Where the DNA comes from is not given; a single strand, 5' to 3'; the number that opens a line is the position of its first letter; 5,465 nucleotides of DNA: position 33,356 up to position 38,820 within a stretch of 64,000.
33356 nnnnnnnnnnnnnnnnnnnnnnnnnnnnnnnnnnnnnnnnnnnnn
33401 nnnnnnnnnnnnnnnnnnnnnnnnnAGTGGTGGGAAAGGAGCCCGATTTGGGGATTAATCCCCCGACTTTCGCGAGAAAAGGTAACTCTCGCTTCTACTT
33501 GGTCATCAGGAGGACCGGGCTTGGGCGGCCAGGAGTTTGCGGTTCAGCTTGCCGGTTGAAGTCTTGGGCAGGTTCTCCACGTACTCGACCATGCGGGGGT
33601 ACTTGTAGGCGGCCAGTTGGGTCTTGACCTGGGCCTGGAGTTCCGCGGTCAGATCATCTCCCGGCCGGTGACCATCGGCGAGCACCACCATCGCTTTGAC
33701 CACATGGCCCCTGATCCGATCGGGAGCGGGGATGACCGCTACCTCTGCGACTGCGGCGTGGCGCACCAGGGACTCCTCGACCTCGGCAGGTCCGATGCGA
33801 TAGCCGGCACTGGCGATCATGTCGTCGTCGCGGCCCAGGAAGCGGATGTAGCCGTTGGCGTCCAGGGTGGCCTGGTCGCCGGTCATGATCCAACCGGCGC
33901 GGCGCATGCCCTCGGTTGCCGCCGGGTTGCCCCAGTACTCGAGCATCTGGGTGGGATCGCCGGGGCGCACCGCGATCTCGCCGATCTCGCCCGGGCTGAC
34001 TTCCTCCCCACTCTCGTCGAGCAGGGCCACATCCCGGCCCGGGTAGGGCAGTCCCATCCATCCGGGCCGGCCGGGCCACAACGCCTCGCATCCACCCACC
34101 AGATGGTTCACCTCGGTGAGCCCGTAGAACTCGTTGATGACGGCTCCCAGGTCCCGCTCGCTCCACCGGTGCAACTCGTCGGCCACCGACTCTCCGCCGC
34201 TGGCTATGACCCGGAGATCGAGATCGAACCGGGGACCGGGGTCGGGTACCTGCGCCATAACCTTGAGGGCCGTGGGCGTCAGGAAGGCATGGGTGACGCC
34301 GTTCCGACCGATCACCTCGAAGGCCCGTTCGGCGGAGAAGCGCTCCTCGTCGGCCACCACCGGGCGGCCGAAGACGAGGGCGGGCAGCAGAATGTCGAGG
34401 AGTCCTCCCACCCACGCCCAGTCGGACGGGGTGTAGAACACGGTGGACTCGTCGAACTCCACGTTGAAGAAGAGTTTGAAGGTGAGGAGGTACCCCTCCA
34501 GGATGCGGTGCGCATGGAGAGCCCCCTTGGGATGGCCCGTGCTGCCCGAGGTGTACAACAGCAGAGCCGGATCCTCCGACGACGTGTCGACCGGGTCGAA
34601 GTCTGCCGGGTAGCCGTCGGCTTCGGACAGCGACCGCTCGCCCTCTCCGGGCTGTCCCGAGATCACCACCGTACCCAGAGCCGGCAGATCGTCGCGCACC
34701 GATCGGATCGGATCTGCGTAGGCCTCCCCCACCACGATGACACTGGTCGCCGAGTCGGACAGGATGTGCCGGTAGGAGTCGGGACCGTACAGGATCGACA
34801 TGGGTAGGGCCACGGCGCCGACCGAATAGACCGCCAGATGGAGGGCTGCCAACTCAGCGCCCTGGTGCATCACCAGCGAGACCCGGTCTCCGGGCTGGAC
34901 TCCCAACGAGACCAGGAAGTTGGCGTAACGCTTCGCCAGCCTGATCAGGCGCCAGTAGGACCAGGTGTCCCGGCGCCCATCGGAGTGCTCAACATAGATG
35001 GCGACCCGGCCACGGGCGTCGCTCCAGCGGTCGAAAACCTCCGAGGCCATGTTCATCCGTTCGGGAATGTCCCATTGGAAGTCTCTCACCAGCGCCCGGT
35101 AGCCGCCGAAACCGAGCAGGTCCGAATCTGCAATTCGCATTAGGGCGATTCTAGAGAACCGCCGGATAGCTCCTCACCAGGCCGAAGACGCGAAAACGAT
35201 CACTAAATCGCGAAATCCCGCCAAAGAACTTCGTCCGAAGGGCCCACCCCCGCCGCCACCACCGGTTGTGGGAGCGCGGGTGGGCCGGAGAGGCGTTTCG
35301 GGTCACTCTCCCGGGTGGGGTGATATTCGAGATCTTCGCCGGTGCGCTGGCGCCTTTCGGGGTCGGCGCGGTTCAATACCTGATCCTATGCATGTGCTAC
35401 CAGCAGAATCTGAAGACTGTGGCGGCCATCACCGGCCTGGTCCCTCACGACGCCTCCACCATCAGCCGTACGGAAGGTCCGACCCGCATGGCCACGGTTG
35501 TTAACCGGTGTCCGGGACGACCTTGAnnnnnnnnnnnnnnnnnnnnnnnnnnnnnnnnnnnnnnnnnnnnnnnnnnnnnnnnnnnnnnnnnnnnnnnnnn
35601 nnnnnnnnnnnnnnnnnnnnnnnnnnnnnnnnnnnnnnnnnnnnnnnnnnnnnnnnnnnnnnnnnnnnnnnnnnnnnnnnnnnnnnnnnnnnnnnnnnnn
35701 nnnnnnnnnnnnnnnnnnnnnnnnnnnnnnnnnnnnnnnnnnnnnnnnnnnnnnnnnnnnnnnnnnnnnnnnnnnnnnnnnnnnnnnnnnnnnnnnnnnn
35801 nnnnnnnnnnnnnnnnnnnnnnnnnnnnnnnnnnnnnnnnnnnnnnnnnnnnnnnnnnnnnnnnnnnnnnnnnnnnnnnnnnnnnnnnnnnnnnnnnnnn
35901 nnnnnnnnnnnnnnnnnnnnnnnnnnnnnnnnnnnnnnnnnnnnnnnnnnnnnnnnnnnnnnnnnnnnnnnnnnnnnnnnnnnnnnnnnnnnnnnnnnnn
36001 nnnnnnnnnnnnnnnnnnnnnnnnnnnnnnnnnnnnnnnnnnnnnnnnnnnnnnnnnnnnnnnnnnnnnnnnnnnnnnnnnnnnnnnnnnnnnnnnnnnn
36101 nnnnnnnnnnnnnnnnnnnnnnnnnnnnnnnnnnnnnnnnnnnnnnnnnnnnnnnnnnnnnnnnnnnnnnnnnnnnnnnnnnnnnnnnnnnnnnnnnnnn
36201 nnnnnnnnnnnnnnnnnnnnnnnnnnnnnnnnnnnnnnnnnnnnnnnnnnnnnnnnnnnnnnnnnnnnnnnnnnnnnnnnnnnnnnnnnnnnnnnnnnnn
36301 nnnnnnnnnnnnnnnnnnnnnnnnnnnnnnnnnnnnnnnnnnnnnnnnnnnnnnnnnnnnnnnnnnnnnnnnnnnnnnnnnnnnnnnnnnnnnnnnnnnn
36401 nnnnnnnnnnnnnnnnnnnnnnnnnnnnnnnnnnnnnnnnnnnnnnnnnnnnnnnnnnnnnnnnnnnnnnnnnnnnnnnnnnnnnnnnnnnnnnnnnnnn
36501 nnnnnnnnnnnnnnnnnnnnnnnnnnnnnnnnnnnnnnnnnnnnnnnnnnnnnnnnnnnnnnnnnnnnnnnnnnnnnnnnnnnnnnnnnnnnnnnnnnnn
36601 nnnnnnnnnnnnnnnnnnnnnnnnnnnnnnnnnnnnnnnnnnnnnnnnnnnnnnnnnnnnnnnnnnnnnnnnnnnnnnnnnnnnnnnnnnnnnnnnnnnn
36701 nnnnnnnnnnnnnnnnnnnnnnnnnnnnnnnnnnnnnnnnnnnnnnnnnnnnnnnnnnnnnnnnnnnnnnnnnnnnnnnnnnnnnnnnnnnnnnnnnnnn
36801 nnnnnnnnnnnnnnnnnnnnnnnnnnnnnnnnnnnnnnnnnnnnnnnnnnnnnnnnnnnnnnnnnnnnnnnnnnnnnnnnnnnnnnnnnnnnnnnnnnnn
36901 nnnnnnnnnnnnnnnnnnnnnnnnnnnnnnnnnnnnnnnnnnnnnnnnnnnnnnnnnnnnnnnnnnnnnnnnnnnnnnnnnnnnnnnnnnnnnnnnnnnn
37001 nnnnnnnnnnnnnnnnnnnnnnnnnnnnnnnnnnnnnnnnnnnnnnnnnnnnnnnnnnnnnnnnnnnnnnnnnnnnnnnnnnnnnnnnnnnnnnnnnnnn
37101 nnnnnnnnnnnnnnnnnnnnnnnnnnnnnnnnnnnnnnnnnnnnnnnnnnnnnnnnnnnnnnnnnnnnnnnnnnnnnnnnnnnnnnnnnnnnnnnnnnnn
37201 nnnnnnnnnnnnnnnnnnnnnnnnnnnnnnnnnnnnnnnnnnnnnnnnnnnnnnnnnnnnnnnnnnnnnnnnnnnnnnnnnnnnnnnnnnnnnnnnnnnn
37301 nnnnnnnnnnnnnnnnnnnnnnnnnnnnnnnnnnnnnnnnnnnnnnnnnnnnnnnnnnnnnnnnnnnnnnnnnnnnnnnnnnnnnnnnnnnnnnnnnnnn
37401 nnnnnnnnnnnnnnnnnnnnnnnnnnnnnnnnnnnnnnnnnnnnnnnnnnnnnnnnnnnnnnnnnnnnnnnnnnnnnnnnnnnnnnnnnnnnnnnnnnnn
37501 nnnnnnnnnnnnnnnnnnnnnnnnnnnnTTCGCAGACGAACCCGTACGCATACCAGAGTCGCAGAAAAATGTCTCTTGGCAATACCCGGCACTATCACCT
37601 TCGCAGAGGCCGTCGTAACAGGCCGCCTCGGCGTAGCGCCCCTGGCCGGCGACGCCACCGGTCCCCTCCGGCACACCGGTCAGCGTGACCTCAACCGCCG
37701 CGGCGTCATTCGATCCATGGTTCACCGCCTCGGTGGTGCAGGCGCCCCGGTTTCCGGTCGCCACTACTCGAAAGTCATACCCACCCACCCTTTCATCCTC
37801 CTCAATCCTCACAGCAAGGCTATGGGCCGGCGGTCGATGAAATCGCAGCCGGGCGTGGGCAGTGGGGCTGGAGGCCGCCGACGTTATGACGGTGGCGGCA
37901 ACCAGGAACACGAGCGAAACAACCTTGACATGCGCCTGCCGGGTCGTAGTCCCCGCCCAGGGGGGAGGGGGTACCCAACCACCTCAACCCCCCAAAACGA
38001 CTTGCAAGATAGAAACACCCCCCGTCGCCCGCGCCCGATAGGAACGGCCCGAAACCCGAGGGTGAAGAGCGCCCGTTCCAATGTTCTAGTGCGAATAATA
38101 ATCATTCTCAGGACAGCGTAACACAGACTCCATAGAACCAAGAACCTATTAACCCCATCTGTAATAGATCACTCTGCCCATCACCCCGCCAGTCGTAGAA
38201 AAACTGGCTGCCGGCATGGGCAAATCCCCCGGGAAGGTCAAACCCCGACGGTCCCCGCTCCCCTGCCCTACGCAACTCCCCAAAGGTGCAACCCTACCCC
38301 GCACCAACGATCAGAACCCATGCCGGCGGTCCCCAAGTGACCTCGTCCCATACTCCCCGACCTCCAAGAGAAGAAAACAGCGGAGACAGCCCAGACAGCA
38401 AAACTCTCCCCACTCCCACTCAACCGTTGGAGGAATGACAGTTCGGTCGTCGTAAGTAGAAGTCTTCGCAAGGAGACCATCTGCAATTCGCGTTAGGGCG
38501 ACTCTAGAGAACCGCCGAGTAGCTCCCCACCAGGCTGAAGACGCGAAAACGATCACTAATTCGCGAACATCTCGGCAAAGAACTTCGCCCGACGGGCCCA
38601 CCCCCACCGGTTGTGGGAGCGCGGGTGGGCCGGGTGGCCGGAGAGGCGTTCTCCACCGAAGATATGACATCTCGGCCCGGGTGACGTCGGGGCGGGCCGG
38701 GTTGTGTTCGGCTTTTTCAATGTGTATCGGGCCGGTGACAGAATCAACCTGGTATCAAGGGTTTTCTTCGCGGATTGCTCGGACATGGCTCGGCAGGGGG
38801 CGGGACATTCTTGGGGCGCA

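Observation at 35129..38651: ~175-bp promoter/5'-end segment of the acyl-CoA synthetase duplicated upstream of the peroxidase operon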

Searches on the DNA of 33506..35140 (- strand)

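Call 75: search_rna_families(source=L016, start=7690, end=8010, threshold=evalue, max_evalue=10)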
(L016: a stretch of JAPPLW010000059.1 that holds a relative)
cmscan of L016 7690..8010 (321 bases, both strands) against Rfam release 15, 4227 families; matches with E-value up to 10: 1.
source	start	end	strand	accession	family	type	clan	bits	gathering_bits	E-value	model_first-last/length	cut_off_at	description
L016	7913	7976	-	RF01933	bxd_5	Gene; lncRNA;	-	9.3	50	9.7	1-57/57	no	Bithoraxoid conserved region 5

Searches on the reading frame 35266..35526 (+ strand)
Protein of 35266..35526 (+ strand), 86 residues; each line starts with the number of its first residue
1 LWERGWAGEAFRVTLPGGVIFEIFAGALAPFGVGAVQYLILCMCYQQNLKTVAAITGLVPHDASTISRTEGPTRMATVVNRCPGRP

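Call 7: search_protein_families(library=pfam, proteins=[window:35266-35526:+], max_evalue=0.01)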
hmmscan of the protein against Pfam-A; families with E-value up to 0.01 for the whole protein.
window:35266-35526:+ (86 aa): 0 families

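Call 61: search_protein_representatives(protein=window:35266-35523:+)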
Query: 86 residues. Proteins with E-value up to 0.001 (for the whole library): 4; up to 1e-10: 2; up to 1e-30: 1. The best 4 are listed.
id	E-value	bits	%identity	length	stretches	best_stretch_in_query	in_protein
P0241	2.6e-35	136.2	96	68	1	19-86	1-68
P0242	6.1e-21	90.3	72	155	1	7-70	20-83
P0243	5.8e-06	42.4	40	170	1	10-69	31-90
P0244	2.0e-04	37.5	35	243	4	31-76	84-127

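Call 63: search_protein_families(library=pfam, proteins=[P0242, P0243, P0244], max_evalue=0.1)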
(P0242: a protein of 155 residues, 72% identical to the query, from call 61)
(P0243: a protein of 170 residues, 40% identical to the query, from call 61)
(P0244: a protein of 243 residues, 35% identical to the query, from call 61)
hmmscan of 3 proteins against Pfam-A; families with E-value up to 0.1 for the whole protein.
P0242 (155 aa): 5 families
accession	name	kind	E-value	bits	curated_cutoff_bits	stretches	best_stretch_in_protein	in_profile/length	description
PF22381.2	Staph_reg_Sar_Rot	-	4.7e-07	30.3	27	1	44-119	10-85/85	Transcriptional regulator SarA/Rot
PF12802.13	MarR_2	-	1.3e-06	28.9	27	1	44-102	1-60/61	MarR family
PF13463.12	HTH_27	-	4.7e-05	24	22.2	1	47-112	2-68/68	Winged helix DNA-binding domain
PF01047.28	MarR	-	6.1e-05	23.3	24.6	1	46-103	1-58/59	MarR family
PF14557.12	AphA_like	-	0.0022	18.2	27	1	77-132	47-102/174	Putative AphA-like transcriptional regulator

P0243 (170 aa): 6 families
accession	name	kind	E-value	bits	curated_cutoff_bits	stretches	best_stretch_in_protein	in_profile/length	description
PF22381.2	Staph_reg_Sar_Rot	-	6.4e-10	39.4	27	1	52-127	10-85/85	Transcriptional regulator SarA/Rot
PF01047.28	MarR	-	1e-08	35.3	24.6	1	54-112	1-59/59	MarR family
PF12802.13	MarR_2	-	1.8e-06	28.5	27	1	52-110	1-60/61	MarR family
PF13463.12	HTH_27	-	7.6e-05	23.4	22.2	1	55-120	2-68/68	Winged helix DNA-binding domain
PF13601.12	HTH_34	-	0.00041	20.9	27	1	57-128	1-73/80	Winged helix DNA-binding domain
PF01638.23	HxlR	-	0.068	13.5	20.8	0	74-130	22-79/91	HxlR-like helix-turn-helix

P0244 (243 aa): 6 families
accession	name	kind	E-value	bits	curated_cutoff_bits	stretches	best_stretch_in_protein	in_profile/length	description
PF09269.16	DUF1967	-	2.6e-05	24.6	27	0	206-225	6-25/70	Domain of unknown function (DUF1967)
PF14117.11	DUF4287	-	8.7e-05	22.9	27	0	49-70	9-30/60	Domain of unknown function (DUF4287)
PF11632.14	LcnG-beta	-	0.0037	17.8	29.4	0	45-65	16-36/61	Lactococcin G-beta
PF16108.10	DUF4826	-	0.016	15.9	22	0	199-232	44-77/129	Domain of unknown function (DUF4826)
PF05134.19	T2SSL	-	0.03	14.2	25.5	0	89-122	92-125/231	Type II secretion system (T2SS), protein L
PF17447.7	YkpC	-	0.09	13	27.7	0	190-209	17-36/42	Uncharacterized YkpC-like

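Call 65: find_encoding_contigs(protein=P0242, flank=8000, max_places=4)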
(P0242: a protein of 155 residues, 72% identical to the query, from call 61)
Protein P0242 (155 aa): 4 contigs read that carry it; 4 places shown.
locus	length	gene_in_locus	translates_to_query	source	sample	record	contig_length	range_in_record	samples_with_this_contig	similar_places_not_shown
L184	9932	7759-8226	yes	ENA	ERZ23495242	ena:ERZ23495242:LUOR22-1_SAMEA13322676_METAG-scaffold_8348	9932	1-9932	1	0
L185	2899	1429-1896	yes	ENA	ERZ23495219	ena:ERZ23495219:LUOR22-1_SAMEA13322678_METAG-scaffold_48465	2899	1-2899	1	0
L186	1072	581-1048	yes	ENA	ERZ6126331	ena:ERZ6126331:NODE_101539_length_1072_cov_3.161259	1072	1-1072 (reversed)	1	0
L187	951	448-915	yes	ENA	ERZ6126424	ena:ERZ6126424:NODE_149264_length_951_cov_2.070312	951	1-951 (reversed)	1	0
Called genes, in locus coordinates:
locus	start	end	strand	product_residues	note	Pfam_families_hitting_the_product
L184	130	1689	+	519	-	PF01425:Amidase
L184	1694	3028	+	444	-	PF00202:Aminotran_3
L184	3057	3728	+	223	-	PF00392:GntR, PF07729:FCD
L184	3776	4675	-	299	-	PF02826:2-Hacid_dh_C (faint), PF03446:NAD_binding_2, PF03807:F420_oxidored, PF14833:NAD_binding_11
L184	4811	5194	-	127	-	PF00903:Glyoxalase, PF13669:Glyoxalase_4 (weak), PF22677:Ble-like_N (faint)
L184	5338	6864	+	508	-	PF00370:FGGY_N, PF02782:FGGY_C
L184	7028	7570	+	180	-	-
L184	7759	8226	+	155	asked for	PF22381:Staph_reg_Sar_Rot (weak), PF12802:MarR_2 (weak)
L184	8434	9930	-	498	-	?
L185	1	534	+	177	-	?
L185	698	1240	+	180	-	-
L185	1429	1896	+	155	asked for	PF22381:Staph_reg_Sar_Rot (weak), PF12802:MarR_2 (weak)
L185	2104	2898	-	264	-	?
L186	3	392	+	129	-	?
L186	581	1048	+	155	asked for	PF22381:Staph_reg_Sar_Rot (weak), PF12802:MarR_2 (weak)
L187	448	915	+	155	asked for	PF22381:Staph_reg_Sar_Rot (weak), PF12802:MarR_2 (weak)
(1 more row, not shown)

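Call 87: search_protein_families(library=ncbifam, proteins=[P0242], max_evalue=0.00001)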
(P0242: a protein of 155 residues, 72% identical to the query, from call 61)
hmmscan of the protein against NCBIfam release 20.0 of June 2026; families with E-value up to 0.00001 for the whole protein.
P0242 (155 aa): 6 families
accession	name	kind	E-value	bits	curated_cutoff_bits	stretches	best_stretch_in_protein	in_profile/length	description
NF045593.1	bilirub_TF_BilQ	equivalog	4.2e-12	45.9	125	1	21-149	3-131/135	bilirubin utilization transcriptional regulator BilQ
NF053777.1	Saro0803TransReg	equivalog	1.9e-08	34.1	200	1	24-148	13-137/140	Saro_0803 family transcriptional regulator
NF052638.1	TransRegOhrRVib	equivalog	3.3e-07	30.1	200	1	36-137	25-126/141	transcriptional regulator OhrR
NF010349.0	PRK13777.1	equivalog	9.5e-07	28.3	153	1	41-137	39-135/190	HTH-type transcriptional regulator Hpr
NF050133.1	TransRegFabT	equivalog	3.9e-06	27.2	200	1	65-142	46-123/138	fatty acid biosynthesis transcriptional regulator FabT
NF047395.1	TransRegLtdR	equivalog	9.9e-06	25.4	250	0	45-141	49-143/166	transcriptional regulator LdtR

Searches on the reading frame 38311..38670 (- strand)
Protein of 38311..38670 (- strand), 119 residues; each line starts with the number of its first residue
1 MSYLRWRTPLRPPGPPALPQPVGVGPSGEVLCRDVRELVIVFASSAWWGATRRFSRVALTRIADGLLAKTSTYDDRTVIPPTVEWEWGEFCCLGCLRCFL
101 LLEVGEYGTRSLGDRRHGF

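Call 7: search_protein_families(library=pfam, proteins=[window:38311-38670:-], max_evalue=0.01)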
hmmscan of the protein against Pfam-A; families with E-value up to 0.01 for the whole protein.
window:38311-38670:- (119 aa): 0 families

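Call 82: find_homologous_proteins(query=window:38311-38670:-, max_evalue=0.001)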
Query window:38311-38670:- (119 aa): 1 proteins with E <= 0.001 among 9 candidates.
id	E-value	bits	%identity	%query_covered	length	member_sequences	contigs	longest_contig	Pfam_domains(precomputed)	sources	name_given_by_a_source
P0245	6.3e-7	47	66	38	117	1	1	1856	-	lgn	-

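Call 83: find_encoding_contigs(protein=P0245, flank=5000, max_places=3)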
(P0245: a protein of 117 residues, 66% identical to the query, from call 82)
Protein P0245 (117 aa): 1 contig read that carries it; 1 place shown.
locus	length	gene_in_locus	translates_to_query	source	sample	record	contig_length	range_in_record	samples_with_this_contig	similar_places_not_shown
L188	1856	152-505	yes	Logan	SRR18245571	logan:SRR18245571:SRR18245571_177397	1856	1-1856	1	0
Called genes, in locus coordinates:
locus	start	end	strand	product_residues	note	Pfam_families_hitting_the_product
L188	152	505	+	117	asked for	-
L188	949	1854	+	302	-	?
